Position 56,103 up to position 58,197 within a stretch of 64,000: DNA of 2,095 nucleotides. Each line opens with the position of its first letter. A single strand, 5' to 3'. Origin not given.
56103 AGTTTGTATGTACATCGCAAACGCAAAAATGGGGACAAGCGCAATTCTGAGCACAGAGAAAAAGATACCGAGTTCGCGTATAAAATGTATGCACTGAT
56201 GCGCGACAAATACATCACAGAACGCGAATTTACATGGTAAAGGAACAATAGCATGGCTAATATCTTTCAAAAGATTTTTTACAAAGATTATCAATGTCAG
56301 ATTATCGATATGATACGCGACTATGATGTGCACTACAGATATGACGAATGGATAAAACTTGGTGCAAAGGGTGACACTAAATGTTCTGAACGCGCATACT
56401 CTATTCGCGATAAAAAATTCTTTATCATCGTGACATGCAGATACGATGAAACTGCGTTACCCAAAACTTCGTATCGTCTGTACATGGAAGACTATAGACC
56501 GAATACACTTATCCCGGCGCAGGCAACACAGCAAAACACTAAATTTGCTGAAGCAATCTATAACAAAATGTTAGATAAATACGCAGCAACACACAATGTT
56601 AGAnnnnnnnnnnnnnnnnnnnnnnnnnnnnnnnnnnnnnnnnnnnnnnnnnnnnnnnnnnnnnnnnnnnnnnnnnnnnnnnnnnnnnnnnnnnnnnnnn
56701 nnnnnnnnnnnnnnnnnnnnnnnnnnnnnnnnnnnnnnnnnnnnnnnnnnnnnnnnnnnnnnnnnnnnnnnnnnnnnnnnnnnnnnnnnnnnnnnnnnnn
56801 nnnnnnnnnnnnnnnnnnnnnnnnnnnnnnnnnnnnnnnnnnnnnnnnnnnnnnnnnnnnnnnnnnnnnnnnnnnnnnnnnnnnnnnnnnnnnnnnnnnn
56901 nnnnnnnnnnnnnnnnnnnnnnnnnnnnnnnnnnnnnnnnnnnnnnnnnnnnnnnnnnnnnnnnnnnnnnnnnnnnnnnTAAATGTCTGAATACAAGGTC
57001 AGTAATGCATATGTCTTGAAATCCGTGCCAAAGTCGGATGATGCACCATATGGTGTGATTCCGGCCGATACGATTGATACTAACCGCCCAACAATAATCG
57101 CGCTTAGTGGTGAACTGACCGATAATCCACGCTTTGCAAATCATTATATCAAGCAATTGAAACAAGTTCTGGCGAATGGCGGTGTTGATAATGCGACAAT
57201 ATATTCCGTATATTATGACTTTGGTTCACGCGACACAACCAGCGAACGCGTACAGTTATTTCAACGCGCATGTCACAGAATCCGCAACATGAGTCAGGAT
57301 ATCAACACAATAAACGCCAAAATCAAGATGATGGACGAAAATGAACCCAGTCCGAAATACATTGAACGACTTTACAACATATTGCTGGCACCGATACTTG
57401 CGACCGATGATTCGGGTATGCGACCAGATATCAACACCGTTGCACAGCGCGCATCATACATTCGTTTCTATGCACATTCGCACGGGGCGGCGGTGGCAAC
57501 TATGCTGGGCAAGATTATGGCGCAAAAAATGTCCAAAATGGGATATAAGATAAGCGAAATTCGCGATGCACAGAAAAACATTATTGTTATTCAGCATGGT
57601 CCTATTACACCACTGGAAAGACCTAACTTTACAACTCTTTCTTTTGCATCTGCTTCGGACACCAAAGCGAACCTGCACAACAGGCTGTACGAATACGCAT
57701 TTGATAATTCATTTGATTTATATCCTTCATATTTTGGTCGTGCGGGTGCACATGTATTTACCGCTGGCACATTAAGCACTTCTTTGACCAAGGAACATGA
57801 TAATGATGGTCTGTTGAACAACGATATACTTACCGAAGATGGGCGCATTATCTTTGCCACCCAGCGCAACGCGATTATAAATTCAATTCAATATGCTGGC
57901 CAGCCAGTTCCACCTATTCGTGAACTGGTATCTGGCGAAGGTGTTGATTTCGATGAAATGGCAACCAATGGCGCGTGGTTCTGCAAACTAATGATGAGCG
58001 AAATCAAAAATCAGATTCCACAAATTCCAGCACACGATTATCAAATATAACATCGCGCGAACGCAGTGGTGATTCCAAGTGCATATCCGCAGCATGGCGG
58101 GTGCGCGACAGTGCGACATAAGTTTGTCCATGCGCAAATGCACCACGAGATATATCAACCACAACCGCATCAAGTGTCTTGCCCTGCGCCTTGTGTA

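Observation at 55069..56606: Four tandem small paralogues (three starting MAN(I/F)FQK(I/F)F) wedged between tsaB and rimI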

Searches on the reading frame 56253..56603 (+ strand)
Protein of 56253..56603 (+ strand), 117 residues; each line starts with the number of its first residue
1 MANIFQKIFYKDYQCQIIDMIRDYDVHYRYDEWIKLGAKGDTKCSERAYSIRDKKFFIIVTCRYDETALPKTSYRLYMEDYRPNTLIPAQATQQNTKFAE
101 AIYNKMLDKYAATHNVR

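Call 3: search_protein_families(library=pfam, proteins=[window:56253-56603:+], max_evalue=1)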
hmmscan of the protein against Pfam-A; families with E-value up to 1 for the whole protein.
window:56253-56603:+ (117 aa): 0 families

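Call 4: search_protein_families(library=ncbifam, proteins=[window:56253-56603:+], max_evalue=1)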
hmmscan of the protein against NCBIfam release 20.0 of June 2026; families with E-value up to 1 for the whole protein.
window:56253-56603:+ (117 aa): 0 families

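Call 30: predict_structure(alignment_id=A4)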
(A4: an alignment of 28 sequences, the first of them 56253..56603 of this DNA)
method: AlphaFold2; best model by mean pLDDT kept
length: 117 residues; sequences in the alignment: 28
mean_pLDDT: 86.0   pTM: 0.77
mean pLDDT of the five models: 86.0, 85.3, 85.2, 83.8, 80.4
residues with pLDDT >= 90: 66; 70-90: 38; 50-70: 3; < 50: 10
segments of 3 or more residues with pLDDT < 50: 1-9
pLDDT, mean of each block of 10 residues (from residue 1): 46 84 94 87 94 94 92 93 82 90 95 76
secondary structure, 60 per line:
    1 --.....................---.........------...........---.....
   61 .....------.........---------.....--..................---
elements in order: H3-23 E27-35 E42-52 E56-65 E72-80 E90-94 H97-114
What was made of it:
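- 56253..56282 (+): Codons 1-10 of M3 (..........). In the M3 model this segment has pLDDT 46 while the rest is 76-95 (call 30).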

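Call 34: fold_search(model_id=the predicted structure, library=pdb)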
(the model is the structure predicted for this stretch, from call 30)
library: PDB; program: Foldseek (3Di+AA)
matches with E <= 10: 570; with E <= 0.001: 0
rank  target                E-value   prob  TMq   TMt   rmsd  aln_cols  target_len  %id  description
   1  8j1g_A                7.9e-02  0.41  0.28  0.14   6.9        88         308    8  Structure of amino acid dehydrogenase in complex with NADPH (released 2023-08-16)
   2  3wjt                  7.9e-02  0.18  0.20  0.15  16.2       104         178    9  Crystal structure of the L68D variant of mLolB (released 2014-03-05)
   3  6szw_B                9.4e-02  0.44  0.31  0.23  20.2       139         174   11  Asymmetric complex of Factor XII and kininogen with gC1qR/C1QBP/P32 is governed by allostery (released 2020-07-22)
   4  5yqq_B                1.1e-01  0.63  0.38  0.29  15.9       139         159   11  Crystal structure of a domain-swapped dimer of the second StARkin domain of Lam2 (released 2018-01-31)
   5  8bk2_B                1.4e-01  0.93  0.33  0.23   7.5        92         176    4  X-ray structure of meningococcal factor H binding protein variant 2 in complex with a specific and bactericidal human  (released 2023-11-22)
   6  5ys0_B                1.7e-01  0.60  0.36  0.27  12.8       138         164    9  Crystal structure of the second StARkin domain of Lam2 in complex with ergosterol (released 2018-01-31)
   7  9r2r_A                1.7e-01  0.08  0.15  0.13  16.5       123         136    8  De novo designed M7 protein fold (released 2025-05-14)
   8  8j1g_C                1.8e-01  0.35  0.27  0.14   6.2        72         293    8  Structure of amino acid dehydrogenase in complex with NADPH (released 2023-08-16)
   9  5yqq_A                1.8e-01  0.28  0.32  0.25  17.3       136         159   10  Crystal structure of a domain-swapped dimer of the second StARkin domain of Lam2 (released 2018-01-31)
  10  1izn_A                1.9e-01  0.60  0.40  0.20  16.0       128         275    8  Crystal Structure of Actin Filament Capping Protein CapZ (released 2003-04-08)
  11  3lk4_1                1.9e-01  0.57  0.38  0.19  13.5       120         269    9  Crystal structure of CapZ bound to the uncapping motif from CD2AP (released 2010-04-07)
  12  8j1c_A                1.9e-01  0.35  0.27  0.14   5.5        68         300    9  Structure of amino acid dehydrogenase in complex with NADP (released 2023-08-16)
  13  8j1g_B                1.9e-01  0.30  0.29  0.15   6.9        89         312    8  Structure of amino acid dehydrogenase in complex with NADPH (released 2023-08-16)
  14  7ds8_A                2.1e-01  0.66  0.41  0.20  13.0       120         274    8  Crystal structure of actin capping protein in complex with twinflin-1/CD2AP CPI chimera peptide (CDN-TWC) (released 2021-03-03)
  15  7u66_G                2.3e-01  0.12  0.15  0.20  11.1       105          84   14  Structure of E. coli dGTPase bound to T7 bacteriophage protein Gp1.2 and dGTP (released 2022-08-31)
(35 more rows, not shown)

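Call 35: search_protein_families(library=phrogs, proteins=[window:56253-56603:+], max_evalue=1)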
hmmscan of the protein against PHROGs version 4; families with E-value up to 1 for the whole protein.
window:56253-56603:+ (117 aa): 2 families
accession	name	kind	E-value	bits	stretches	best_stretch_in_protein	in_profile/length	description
phrog_23885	-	unknown function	0.32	12.3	1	66-108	44-85/121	-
phrog_30379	-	unknown function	0.41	11.3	0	70-82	15-27/37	-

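Call 36: search_protein_families(library=padloc, proteins=[window:56253-56603:+], max_evalue=1)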
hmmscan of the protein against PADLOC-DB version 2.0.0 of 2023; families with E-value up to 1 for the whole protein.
window:56253-56603:+ (117 aa): 0 families

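Call 41: fold_search(model_id=the predicted structure, library=viral)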
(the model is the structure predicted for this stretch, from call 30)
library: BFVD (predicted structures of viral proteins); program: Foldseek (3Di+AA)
matches with E <= 10: 1346; with E <= 0.001: 1
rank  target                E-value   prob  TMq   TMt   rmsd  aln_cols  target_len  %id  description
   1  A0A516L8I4            7.6e-04  1.00  0.47  0.45   7.6       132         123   14  (no name in the UniProt tables at hand)
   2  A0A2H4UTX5            5.9e-03  0.97  0.39  0.35  13.8       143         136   10  Uncharacterized protein [Bodo saltans virus]
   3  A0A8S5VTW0            6.2e-03  0.89  0.30  0.26   8.6       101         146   12  Uncharacterized protein [Ackermannviridae sp.]
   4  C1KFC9                1.5e-02  0.69  0.29  0.24   9.9       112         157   12  Uncharacterized protein [Lactobacillus phage Lb338-1]
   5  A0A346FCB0            1.8e-02  0.72  0.30  0.23  12.3       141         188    8  Uncharacterized protein [Mycobacterium phage Thonko]
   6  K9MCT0                1.8e-02  0.51  0.27  0.24  14.1       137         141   16  (no name in the UniProt tables at hand)
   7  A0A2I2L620            2.0e-02  0.60  0.28  0.26  13.9       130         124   13  Uncharacterized protein [Orpheovirus IHUMI-LCC2]
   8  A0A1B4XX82            2.1e-02  0.98  0.40  0.44   7.3       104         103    7  Uncharacterized protein [Tenacibaculum phage pT24]
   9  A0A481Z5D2            2.3e-02  0.80  0.33  0.21  11.6       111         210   11  Uncharacterized protein [Pithovirus LCPAC202]
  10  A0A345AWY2            2.3e-02  0.63  0.24  0.22  11.5       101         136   11  (no name in the UniProt tables at hand)
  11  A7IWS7                2.3e-02  0.35  0.25  0.13  13.2       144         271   10  Uncharacterized protein B402L [Paramecium bursaria Chlorella virus NY2A]
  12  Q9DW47                2.5e-02  0.84  0.31  0.11  13.5       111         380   13  Pr149 [Rat cytomegalovirus (strain Maastricht)]
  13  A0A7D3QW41            2.6e-02  0.75  0.36  0.21  15.8       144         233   10  Uncharacterized protein [Fadolivirus FV1/VV64]
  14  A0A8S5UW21            2.8e-02  0.66  0.24  0.28   9.1        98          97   12  Uncharacterized protein [Siphoviridae sp. ctgaU3]
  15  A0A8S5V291            3.0e-02  0.57  0.28  0.25  12.4       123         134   10  Uncharacterized protein [Myoviridae sp. ctJ2i1]
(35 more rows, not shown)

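Call 47: search_protein_representatives(alignment_id=A7)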
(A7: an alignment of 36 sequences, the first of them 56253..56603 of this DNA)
Query: 36 sequences, 122 profile positions. Proteins with E-value up to 0.001 (for the whole library): 69; up to 1e-10: 18; up to 1e-30: 4. The best 69 are listed.
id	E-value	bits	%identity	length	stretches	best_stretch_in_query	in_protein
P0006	4.2e-42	159.6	-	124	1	1-118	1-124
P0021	6.0e-38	146.2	-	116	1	1-117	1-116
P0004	1.3e-33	132.2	-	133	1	1-119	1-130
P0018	4.3e-31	124.1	-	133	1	1-118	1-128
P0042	1.2e-24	103.2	-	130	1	1-118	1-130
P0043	3.5e-19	85.6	-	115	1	1-113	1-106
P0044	6.0e-19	84.8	-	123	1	6-119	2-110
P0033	2.5e-18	82.8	-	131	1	1-121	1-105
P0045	3.1e-18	82.5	-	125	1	1-115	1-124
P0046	2.5e-16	76.4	-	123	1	6-119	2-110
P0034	2.7e-15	73.1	-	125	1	5-120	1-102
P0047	9.6e-15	71.3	-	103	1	1-116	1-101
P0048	2.9e-13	66.5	-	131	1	1-115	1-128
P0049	1.1e-12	64.7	-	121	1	6-118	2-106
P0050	2.7e-11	60.1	-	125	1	6-118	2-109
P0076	2.7e-06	44.0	-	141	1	1-116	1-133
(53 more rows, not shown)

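Call 52: search_solved_structures(query=A7, max_evalue=10)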
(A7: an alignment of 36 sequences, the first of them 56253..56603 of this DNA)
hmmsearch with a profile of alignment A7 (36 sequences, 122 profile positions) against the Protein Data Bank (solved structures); distinct sequences matched with E-value up to 10: 13.
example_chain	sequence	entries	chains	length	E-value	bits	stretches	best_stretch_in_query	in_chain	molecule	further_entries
9o0p_A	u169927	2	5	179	0.059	17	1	4-71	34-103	Ras-related protein M-Ras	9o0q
3pir_A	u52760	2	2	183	0.12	16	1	4-70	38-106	Ras-related protein M-Ras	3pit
9b4r_A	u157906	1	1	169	0.15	15.7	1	4-70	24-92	Ras-related protein M-Ras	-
3kko_A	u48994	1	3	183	0.15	15.7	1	4-70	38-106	Ras-related protein M-Ras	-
1x1r_A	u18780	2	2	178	0.15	15.7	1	4-71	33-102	Ras-related protein M-Ras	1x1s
9mez_A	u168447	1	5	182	0.17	15.5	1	4-70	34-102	Ras-related protein M-Ras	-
7sd0_B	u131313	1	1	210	0.18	15.5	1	4-70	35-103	Ras-related protein M-Ras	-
9c1a_A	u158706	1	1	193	0.19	15.3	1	4-70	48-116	Ras-related protein M-Ras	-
9c1b_A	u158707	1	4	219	0.2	15.3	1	4-70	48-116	Ras-related protein M-Ras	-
7txh_A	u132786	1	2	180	0.26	15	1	4-70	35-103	Ras-related protein M-Ras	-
3kkp_A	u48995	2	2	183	0.33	14.6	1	4-70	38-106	Ras-related protein M-Ras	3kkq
7tvf_E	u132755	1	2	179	0.41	14.3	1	4-70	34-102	Ras-related protein M-Ras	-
7upi_A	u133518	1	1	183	0.43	14.2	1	4-70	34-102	Ras-related protein M-Ras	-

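Call 53: search_protein_families(library=pfam, alignment_id=A7, max_evalue=1)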
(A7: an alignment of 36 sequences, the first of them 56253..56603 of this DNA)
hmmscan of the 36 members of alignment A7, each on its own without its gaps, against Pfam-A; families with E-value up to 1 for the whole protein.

A. member 1, window:56253-56603:+ (117 aa): 0 families

B. families by the number of members that match (of 36 scanned): 23 families
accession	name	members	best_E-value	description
PF12584.13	TRAPPC10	4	0.0059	Trafficking protein particle complex subunit 10, TRAPPC10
PF12709.12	Fungal_TACC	3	0.076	Fungal Transforming acidic coiled-coil (TACC) proteins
PF18061.6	CRISPR_Cas9_WED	2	0.0077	CRISPR-Cas9 WED domain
PF19914.5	WEF-hand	2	0.052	Wolframin EF-hand domain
PF06052.18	3-HAO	2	0.054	3-hydroxyanthranilic acid dioxygenase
PF21347.3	DUF3108_like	1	0.00045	DUF3108-like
PF02098.22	His_binding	1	0.012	Tick histamine binding protein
PF20223.3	DUF6582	1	0.031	Family of unknown function (DUF6582)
PF23864.1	DUF7222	1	0.035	Domain of unknown function (DUF7222)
PF15951.10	MITF_TFEB_C_3_N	1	0.035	MITF/TFEB/TFEC/TFE3 N-terminus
PF08485.16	Polysacc_syn_2C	1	0.041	Polysaccharide biosynthesis protein C-terminal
PF08268.17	FBA_3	1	0.05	F-box associated domain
PF13012.11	MitMem_reg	1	0.056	Maintenance of mitochondrial structure and function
PF16179.11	RHD_dimer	1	0.087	Rel homology dimerisation domain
PF17906.7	HTH_48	1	0.091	HTH domain in Mos1 transposase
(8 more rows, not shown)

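Call 55: find_related_loci(query=A4, collection=metagenome_contigs, flank=4000)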
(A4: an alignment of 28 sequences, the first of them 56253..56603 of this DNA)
Query A4 (117 aa) in metagenome_contigs; peptide patterns used: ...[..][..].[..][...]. (x = any residue, [..] = any of these).
105 stretches matched a pattern; 5 encode a relative of the query (tblastn E <= 1e-3); 5 distinct loci.
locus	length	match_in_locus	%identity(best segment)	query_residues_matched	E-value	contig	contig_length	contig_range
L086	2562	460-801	58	1-117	2e-40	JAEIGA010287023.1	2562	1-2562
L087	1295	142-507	23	1-114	4e-6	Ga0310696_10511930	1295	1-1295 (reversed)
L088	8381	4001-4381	26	1-115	7e-6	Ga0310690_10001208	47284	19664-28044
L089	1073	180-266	48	1-29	4e-6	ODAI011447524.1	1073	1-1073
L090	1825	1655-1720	64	1-22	5e-6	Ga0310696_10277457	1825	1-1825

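Call 84: find_encoding_contigs(protein=P0076, flank=4000, max_places=2)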
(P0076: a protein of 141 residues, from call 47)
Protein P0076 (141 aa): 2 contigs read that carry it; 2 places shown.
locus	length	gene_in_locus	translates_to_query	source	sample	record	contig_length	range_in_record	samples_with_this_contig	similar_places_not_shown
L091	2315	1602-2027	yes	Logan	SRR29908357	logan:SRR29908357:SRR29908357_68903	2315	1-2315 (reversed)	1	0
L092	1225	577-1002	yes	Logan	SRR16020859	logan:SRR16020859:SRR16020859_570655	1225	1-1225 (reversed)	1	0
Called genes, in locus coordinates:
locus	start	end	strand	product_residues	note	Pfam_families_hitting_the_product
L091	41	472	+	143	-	-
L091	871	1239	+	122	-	-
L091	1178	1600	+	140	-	-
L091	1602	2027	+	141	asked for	-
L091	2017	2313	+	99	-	?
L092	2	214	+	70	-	?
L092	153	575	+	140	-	-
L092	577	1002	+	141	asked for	-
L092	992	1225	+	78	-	?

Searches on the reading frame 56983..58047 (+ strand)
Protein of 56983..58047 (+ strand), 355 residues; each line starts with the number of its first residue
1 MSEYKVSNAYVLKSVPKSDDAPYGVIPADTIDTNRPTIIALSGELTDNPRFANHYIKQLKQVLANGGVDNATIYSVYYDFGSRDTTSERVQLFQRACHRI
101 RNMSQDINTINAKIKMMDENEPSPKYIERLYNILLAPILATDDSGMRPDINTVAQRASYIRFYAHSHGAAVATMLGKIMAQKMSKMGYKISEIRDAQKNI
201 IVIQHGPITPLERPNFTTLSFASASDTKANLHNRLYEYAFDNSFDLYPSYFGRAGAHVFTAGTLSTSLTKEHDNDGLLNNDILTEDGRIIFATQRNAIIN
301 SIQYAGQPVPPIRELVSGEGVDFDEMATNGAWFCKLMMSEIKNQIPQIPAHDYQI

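Call 3: search_protein_families(library=pfam, proteins=[window:56983-58047:+], max_evalue=1)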
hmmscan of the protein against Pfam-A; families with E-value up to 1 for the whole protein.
window:56983-58047:+ (355 aa): 3 families
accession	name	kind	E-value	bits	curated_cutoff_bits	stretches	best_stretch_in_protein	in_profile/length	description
PF21498.3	Obc1_C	-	0.024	13.9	27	1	154-206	187-239/370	Oxalate biosynthetic component 1, C-terminal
PF03800.19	Nuf2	-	0.052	14.2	25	1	104-190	13-98/141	Nuf2 family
PF01764.32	Lipase_3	-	0.21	11.9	22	1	98-185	8-90/140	Lipase (class 3)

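Call 4: search_protein_families(library=ncbifam, proteins=[window:56983-58047:+], max_evalue=1)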
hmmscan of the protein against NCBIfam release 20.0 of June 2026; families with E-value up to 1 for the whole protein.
window:56983-58047:+ (355 aa): 1 family
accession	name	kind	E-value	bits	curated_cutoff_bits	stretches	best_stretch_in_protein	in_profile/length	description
TIGR00264.2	TIGR00264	equivalog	0.11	12.9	80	1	178-220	6-47/112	nascent polypeptide-associated complex protein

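Call 35: search_protein_families(library=phrogs, proteins=[window:56983-58047:+], max_evalue=1)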
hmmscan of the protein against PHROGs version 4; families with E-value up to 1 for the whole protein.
window:56983-58047:+ (355 aa): 0 families

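Call 36: search_protein_families(library=padloc, proteins=[window:56983-58047:+], max_evalue=1)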
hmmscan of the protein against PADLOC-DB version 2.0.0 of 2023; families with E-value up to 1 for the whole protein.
window:56983-58047:+ (355 aa): 0 families

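Call 65: search_solved_structures(query=A8, max_evalue=10)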
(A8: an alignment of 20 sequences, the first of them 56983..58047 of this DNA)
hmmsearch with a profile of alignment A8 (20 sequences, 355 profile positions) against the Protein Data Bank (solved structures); distinct sequences matched with E-value up to 10: 7.
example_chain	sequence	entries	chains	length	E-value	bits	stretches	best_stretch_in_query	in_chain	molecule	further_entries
3j79_2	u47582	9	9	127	0.07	15.3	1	255-341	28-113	60S ribosomal protein eL28 | 60S ribosomal protein L28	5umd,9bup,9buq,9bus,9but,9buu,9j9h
7xrh_A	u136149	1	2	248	0.11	14.8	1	144-178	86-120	Cinnamoyl esterase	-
3jbn_A2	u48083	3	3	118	0.12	14.6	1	255-333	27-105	60S ribosomal protein eL28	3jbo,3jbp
7xri_A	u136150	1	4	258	0.41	12.8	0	144-178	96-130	Cinnamoyl esterase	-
10bv_A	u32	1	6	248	1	11.5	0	147-180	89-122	Chlorogenic acid esterase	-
8skm_A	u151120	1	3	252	1.1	11.5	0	147-180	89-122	Chlorogenic acid esterase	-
8slj_A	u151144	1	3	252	1.1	11.5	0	147-180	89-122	Alpha/beta hydrolase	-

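Call 66: search_protein_families(library=pfam, alignment_id=A8, max_evalue=1)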
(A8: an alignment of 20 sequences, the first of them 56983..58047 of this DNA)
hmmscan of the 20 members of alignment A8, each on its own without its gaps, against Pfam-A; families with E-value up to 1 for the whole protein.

A. member 1, window:56983-58047:+ (355 aa): 3 families
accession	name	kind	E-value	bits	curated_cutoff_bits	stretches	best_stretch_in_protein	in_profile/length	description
PF21498.3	Obc1_C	-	0.024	13.9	27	1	154-206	187-239/370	Oxalate biosynthetic component 1, C-terminal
PF03800.19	Nuf2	-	0.052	14.2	25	1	104-190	13-98/141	Nuf2 family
PF01764.32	Lipase_3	-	0.21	11.9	22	1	98-185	8-90/140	Lipase (class 3)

B. families by the number of members that match (of 20 scanned): 16 families
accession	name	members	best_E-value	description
PF21498.3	Obc1_C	8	7.4e-06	Oxalate biosynthetic component 1, C-terminal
PF10440.15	WIYLD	2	0.11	Ubiquitin-binding WIYLD domain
PF05167.17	DUF711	1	0.025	Uncharacterised ACR (DUF711)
PF14076.12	DUF4258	1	0.036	Domain of unknown function (DUF4258)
PF03800.19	Nuf2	1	0.052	Nuf2 family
PF23900.1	PRS2_N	1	0.055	PRS2 N-terminal domain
PF10728.14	DUF2520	1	0.061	Domain of unknown function (DUF2520)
PF01768.21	Birna_VP4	1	0.075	Birnavirus VP4 protein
PF05488.18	PAAR_motif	1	0.084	PAAR motif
PF04358.19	DsrC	1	0.09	DsrC like protein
PF15533.11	Ntox33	1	0.1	Bacterial toxin 33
PF25714.1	Phage_HCP1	1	0.11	Head completion protein 1, phage connector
PF01764.32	Lipase_3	1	0.21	Lipase (class 3)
PF13649.12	Methyltransf_25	1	0.21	Methyltransferase domain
PF16518.11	GrlR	1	0.23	T3SS negative regulator,GrlR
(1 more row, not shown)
